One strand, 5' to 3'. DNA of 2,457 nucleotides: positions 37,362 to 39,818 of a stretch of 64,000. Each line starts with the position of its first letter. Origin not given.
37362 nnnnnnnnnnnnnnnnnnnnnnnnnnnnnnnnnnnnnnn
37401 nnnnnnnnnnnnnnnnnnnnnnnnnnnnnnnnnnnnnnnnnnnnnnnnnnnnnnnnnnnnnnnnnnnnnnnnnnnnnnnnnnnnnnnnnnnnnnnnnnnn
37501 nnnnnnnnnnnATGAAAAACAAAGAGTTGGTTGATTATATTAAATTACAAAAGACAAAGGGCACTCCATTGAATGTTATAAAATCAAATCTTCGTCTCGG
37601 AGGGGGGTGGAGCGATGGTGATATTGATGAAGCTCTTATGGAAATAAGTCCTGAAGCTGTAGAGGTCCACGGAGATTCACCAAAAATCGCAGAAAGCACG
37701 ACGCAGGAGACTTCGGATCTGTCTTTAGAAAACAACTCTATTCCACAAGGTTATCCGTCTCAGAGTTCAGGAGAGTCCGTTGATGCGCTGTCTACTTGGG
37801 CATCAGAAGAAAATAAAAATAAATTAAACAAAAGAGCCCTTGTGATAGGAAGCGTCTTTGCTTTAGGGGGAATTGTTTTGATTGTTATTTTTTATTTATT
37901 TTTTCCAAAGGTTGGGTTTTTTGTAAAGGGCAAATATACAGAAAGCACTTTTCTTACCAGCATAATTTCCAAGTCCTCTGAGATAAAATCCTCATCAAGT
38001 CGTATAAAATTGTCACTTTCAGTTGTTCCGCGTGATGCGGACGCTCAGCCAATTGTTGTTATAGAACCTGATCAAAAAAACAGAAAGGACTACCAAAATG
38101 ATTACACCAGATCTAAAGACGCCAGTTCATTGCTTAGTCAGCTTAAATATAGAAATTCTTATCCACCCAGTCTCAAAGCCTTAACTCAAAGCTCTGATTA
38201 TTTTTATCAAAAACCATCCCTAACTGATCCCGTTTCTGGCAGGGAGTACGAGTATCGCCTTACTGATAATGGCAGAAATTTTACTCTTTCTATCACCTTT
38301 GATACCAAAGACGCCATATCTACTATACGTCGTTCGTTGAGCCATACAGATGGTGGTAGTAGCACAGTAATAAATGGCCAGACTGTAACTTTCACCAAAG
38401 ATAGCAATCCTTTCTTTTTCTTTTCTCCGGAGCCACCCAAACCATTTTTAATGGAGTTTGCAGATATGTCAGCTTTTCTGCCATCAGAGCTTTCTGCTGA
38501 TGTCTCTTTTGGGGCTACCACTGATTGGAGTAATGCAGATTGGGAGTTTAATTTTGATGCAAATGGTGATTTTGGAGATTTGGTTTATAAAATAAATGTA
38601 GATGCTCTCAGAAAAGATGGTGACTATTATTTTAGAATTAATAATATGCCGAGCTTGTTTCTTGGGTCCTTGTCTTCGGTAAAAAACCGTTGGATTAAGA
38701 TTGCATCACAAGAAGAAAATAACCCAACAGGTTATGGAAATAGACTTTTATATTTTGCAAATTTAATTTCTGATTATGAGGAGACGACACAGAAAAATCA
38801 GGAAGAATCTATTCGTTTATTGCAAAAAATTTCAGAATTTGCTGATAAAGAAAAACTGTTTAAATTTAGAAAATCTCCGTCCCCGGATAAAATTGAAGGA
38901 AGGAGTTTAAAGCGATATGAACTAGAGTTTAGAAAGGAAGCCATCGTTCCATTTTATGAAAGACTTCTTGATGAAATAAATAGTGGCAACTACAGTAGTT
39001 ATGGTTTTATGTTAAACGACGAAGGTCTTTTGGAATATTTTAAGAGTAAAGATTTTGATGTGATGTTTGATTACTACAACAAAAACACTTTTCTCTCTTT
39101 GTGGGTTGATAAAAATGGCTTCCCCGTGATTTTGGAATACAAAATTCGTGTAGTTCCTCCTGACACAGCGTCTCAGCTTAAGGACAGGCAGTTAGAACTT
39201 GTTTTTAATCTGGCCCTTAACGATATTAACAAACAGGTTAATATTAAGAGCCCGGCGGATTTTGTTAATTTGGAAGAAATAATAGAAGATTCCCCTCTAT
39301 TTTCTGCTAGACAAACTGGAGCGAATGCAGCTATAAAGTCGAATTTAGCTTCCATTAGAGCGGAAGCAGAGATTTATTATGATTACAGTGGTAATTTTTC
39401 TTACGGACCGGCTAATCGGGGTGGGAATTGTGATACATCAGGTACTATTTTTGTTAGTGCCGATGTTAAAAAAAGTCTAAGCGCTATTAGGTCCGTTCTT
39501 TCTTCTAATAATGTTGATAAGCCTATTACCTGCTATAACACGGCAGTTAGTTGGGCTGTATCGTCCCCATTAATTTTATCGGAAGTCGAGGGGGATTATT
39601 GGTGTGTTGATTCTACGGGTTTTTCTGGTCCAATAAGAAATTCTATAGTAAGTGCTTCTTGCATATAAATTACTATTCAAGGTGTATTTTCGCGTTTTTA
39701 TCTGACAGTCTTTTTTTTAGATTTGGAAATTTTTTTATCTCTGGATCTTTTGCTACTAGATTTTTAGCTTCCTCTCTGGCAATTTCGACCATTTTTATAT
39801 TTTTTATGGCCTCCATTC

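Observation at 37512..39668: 718-aa membrane protein whose C-terminus is a pilin globular domain without a pilin N-terminus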

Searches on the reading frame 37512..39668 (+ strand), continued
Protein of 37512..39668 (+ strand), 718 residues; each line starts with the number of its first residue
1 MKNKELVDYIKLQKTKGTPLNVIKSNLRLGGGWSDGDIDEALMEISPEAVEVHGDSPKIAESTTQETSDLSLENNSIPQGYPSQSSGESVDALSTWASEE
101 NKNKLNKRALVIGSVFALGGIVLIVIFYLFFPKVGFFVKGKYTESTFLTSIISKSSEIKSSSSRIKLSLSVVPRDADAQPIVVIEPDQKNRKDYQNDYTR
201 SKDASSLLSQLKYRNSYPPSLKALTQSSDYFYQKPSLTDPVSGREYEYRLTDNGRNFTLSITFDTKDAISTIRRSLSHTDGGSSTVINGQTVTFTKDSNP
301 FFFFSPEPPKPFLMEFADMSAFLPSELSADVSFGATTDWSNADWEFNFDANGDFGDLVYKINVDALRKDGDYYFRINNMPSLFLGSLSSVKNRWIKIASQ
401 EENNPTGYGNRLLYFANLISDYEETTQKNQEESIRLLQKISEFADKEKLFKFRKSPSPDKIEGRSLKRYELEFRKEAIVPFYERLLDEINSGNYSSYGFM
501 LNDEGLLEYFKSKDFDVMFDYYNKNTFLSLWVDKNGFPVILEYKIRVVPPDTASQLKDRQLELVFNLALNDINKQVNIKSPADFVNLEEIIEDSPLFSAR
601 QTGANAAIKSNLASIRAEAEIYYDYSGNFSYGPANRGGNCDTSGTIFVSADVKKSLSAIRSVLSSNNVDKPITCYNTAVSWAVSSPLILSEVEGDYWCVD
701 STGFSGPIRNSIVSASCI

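Call 37: find_related_loci(query=A1, collection=genome_contigs, flank=8000)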
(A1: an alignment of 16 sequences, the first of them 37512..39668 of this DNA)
Query A1 (718 aa) in genome_contigs; peptide patterns used: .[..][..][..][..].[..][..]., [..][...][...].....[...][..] (x = any residue, [..] = any of these).
134 stretches matched a pattern; 32 encode a relative of the query (tblastn E <= 1e-3); 32 distinct loci.
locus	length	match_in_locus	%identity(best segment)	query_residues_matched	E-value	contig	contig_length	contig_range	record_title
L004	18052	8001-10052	43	1-717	7e-168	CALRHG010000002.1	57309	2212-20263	MAG: Candidatus Nomurabacteria bacterium isolate MaH-09apr19-135 genome assembly, contig: MaH-09apr19-C1043, whole genom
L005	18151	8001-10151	39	1-704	7e-158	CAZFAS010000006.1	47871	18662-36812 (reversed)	MAG TPA_asm: uncultured Candidatus Saccharibacteria bacterium isolate SRP278252_co2_162 genome assembly, contig: NODE_12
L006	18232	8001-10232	38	1-717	1e-153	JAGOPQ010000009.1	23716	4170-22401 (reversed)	MAG: Candidatus Paceibacterota bacterium isolate Gw_Eff_bin_121 Gw_Eff_4235_length_23716_cov_6.434228, whole genome shot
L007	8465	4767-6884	38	1-717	5e-150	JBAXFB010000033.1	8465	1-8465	MAG: bacterium isolate ELA260 MAG260_33, whole genome shotgun sequence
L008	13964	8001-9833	41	122-717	2e-139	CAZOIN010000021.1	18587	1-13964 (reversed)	MAG TPA_asm: uncultured Candidatus Saccharibacteria bacterium isolate binchicken_co203_272 genome assembly, contig: k141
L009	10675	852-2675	40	128-717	9e-136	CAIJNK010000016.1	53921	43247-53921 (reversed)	uncultured bacterium isolate AlinenLipids_bin-6017 genome assembly, contig: bin-6017:16/22, whole genome shotgun sequenc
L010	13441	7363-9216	39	116-717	2e-131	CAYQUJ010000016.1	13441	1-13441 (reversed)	MAG TPA_asm: uncultured Candidatus Saccharibacteria bacterium isolate SRP050083_co1_466 genome assembly, contig: NODE_20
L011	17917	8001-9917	37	1-629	8e-131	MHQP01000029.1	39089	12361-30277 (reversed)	MAG: Candidatus Sungbacteria bacterium RIFCSPLOWO2_01_FULL_47_32 rifcsplowo2_01_scaffold_3339, whole genome shotgun sequ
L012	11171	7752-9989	34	5-717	6e-116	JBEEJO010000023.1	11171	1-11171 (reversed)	MAG: Candidatus Parcubacteria bacterium isolate cobbmillcreek_2019_sw_WHONDRS-S19S_0090_A_bin.15 scaffold_0000717, whole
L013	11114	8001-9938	35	78-717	9e-115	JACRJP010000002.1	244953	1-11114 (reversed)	MAG: Candidatus Taylorbacteria bacterium isolate NC_groundwater_1832_Pr3_B-0.1um_40_24 SR-2_scaffold_141_1491172, whole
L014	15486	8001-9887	35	104-717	6e-115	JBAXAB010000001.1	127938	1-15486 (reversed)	MAG: bacterium isolate ELA130 MAG130_1, whole genome shotgun sequence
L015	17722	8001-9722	36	1-594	1e-114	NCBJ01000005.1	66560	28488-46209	MAG: Parcubacteria group bacterium 21-54-25 04302015_21_scaffold_33, whole genome shotgun sequence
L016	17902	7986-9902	36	111-717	9e-115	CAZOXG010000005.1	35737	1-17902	MAG TPA_asm: uncultured Candidatus Saccharibacteria bacterium isolate SRP142039_co1_284 genome assembly, contig: NODE_68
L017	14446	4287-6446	33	1-705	9e-113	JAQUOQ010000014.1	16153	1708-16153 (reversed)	MAG: Candidatus Paceibacterota bacterium isolate STD1_204 NODE_8655_length_16153_cov_3.263447_Sandtown_D1, whole genome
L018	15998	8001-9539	40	128-629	4e-111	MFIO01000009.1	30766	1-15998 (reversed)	MAG: Candidatus Giovannonibacteria bacterium RIFCSPLOWO2_12_FULL_43_11c rifcsplowo2_12_scaffold_18601, whole genome shot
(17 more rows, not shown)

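Call 42: search_solved_structures(query=A2, max_evalue=10, show_alignments=0)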
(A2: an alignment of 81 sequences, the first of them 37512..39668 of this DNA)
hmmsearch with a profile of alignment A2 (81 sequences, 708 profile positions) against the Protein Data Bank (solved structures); distinct sequences matched with E-value up to 10: 4.
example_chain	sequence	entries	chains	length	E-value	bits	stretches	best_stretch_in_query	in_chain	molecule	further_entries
8skx_A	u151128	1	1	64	0.028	16.1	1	3-44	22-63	Miniprotein HHH_rd4_0518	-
8vl3_A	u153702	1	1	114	0.063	14.9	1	16-48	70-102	De novo designed protein F3 parent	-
8h8d_A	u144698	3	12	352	0.36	12.4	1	38-124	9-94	Proton-activated chloride channel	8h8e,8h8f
7bqr_A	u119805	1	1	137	3.4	9.2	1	19-78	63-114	Mussoc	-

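Call 77: fold_search(model_id=the predicted structure, library=viral)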
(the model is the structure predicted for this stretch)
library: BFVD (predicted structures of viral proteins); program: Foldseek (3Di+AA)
matches with E <= 10: 191; with E <= 0.001: 0
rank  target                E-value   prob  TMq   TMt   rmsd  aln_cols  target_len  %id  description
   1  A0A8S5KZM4            9.7e-03  0.25  0.07  0.09  32.1       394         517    8  Maturation protein [ssRNA phage SRR6960799_6]
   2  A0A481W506            2.1e-02  0.13  0.07  0.11  30.0       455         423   11  Uncharacterized protein [Pseudomonas phage Psa21]
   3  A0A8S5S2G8            3.8e-02  0.09  0.06  0.07  36.8       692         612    7  Phosphate-selective porin O and P [Siphoviridae sp. ctBLh2]
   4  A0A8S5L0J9            3.8e-02  0.06  0.05  0.07  27.8       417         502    8  Maturation protein [ssRNA phage SRR6255746_1]
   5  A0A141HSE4            4.0e-02  0.11  0.07  0.08  25.1       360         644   10  (no name in the UniProt tables at hand)
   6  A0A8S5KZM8            4.2e-02  0.06  0.05  0.06  33.0       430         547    8  Maturation protein [ssRNA phage SRR7976324_1]
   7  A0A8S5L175            4.9e-02  0.06  0.05  0.06  27.6       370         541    9  Maturation protein (Fragment) [ssRNA phage SRR7976300_1]
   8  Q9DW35                6.6e-02  0.06  0.07  0.10  27.8       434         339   10  Pr155 [Rat cytomegalovirus (strain Maastricht)]
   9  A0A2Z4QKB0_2          1.4e-01  0.06  0.06  0.04  28.6       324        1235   11  Genome polyprotein (Fragment) [Sclerotinia sclerotiorum endornavirus 2-A]
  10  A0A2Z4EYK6            1.9e-01  0.15  0.08  0.12  16.8       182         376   10  (no name in the UniProt tables at hand)
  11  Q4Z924                2.0e-01  0.25  0.09  0.21  13.9       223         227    8  ORF053 [Staphylococcus phage Twort (strain DSM 17442 / HER 48)]
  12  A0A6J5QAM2            2.6e-01  0.04  0.05  0.11  28.0       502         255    4  OmpW Outer membrane protein W [uncultured Caudovirales phage]
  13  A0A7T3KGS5            2.7e-01  0.05  0.04  0.09  22.1       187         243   10  (no name in the UniProt tables at hand)
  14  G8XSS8                4.1e-01  0.06  0.09  0.14  32.7       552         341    7  Membrane protein S8 [Saimiriine betaherpesvirus 4]
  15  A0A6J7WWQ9            4.8e-01  0.03  0.04  0.09  24.3       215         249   12  Tail tube protein [uncultured Caudovirales phage]
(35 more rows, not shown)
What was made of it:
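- Tried and rejected: Foldseek of the full model against viral structures gave nothing meaningful (call 77).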

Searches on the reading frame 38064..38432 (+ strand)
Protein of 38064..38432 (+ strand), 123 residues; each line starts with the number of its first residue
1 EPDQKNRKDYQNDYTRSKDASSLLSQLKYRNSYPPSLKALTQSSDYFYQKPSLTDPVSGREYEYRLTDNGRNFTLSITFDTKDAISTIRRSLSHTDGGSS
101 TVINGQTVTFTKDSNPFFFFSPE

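Call 34: search_protein_families(library=pfam, proteins=[window:38064-38432:+], max_evalue=10)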
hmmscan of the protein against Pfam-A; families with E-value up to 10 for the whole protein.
seq(123 aa): 0 families

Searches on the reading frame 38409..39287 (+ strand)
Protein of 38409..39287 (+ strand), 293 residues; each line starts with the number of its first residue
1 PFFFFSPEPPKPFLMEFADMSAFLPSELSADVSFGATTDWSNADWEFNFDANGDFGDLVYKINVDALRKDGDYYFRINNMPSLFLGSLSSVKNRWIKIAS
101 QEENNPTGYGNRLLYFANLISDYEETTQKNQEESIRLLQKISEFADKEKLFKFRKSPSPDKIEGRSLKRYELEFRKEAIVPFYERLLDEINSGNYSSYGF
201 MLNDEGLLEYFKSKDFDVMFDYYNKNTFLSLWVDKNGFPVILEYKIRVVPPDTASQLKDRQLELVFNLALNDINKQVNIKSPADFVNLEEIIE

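Call 63: find_homologous_proteins(query=A4, max_evalue=0.01)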
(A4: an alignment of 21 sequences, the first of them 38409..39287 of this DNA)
Query A4 (21 sequences): 5276 candidates shared short words with the query, none scored E <= 0.01.
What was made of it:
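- Tried and rejected: I treat this as uninformative and probably technical (call 63).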

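Call 64: search_solved_structures(query=A4, max_evalue=10)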
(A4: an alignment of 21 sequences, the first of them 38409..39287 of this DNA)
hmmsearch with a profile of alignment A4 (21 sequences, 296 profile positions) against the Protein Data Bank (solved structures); distinct sequences matched with E-value up to 10: 4.
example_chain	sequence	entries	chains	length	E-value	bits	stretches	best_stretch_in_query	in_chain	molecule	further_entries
3zkk_A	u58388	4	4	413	0.59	12.5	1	183-239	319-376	XOS BINDING PROTEIN | PUTATIVE SUGAR TRANSPORTER SOLUTE-BINDING PROTEIN | SUGAR TRANSPORTER SOLUTE-BINDING PROTEIN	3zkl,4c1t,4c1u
2pv1_A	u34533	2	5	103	0.91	11.9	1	55-95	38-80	Chaperone surA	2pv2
2bbe_A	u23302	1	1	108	1.3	11.4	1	128-219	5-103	hypothetical protein SO0527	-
5cwo_A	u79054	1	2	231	9.9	8.5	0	111-182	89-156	Designed helical repeat protein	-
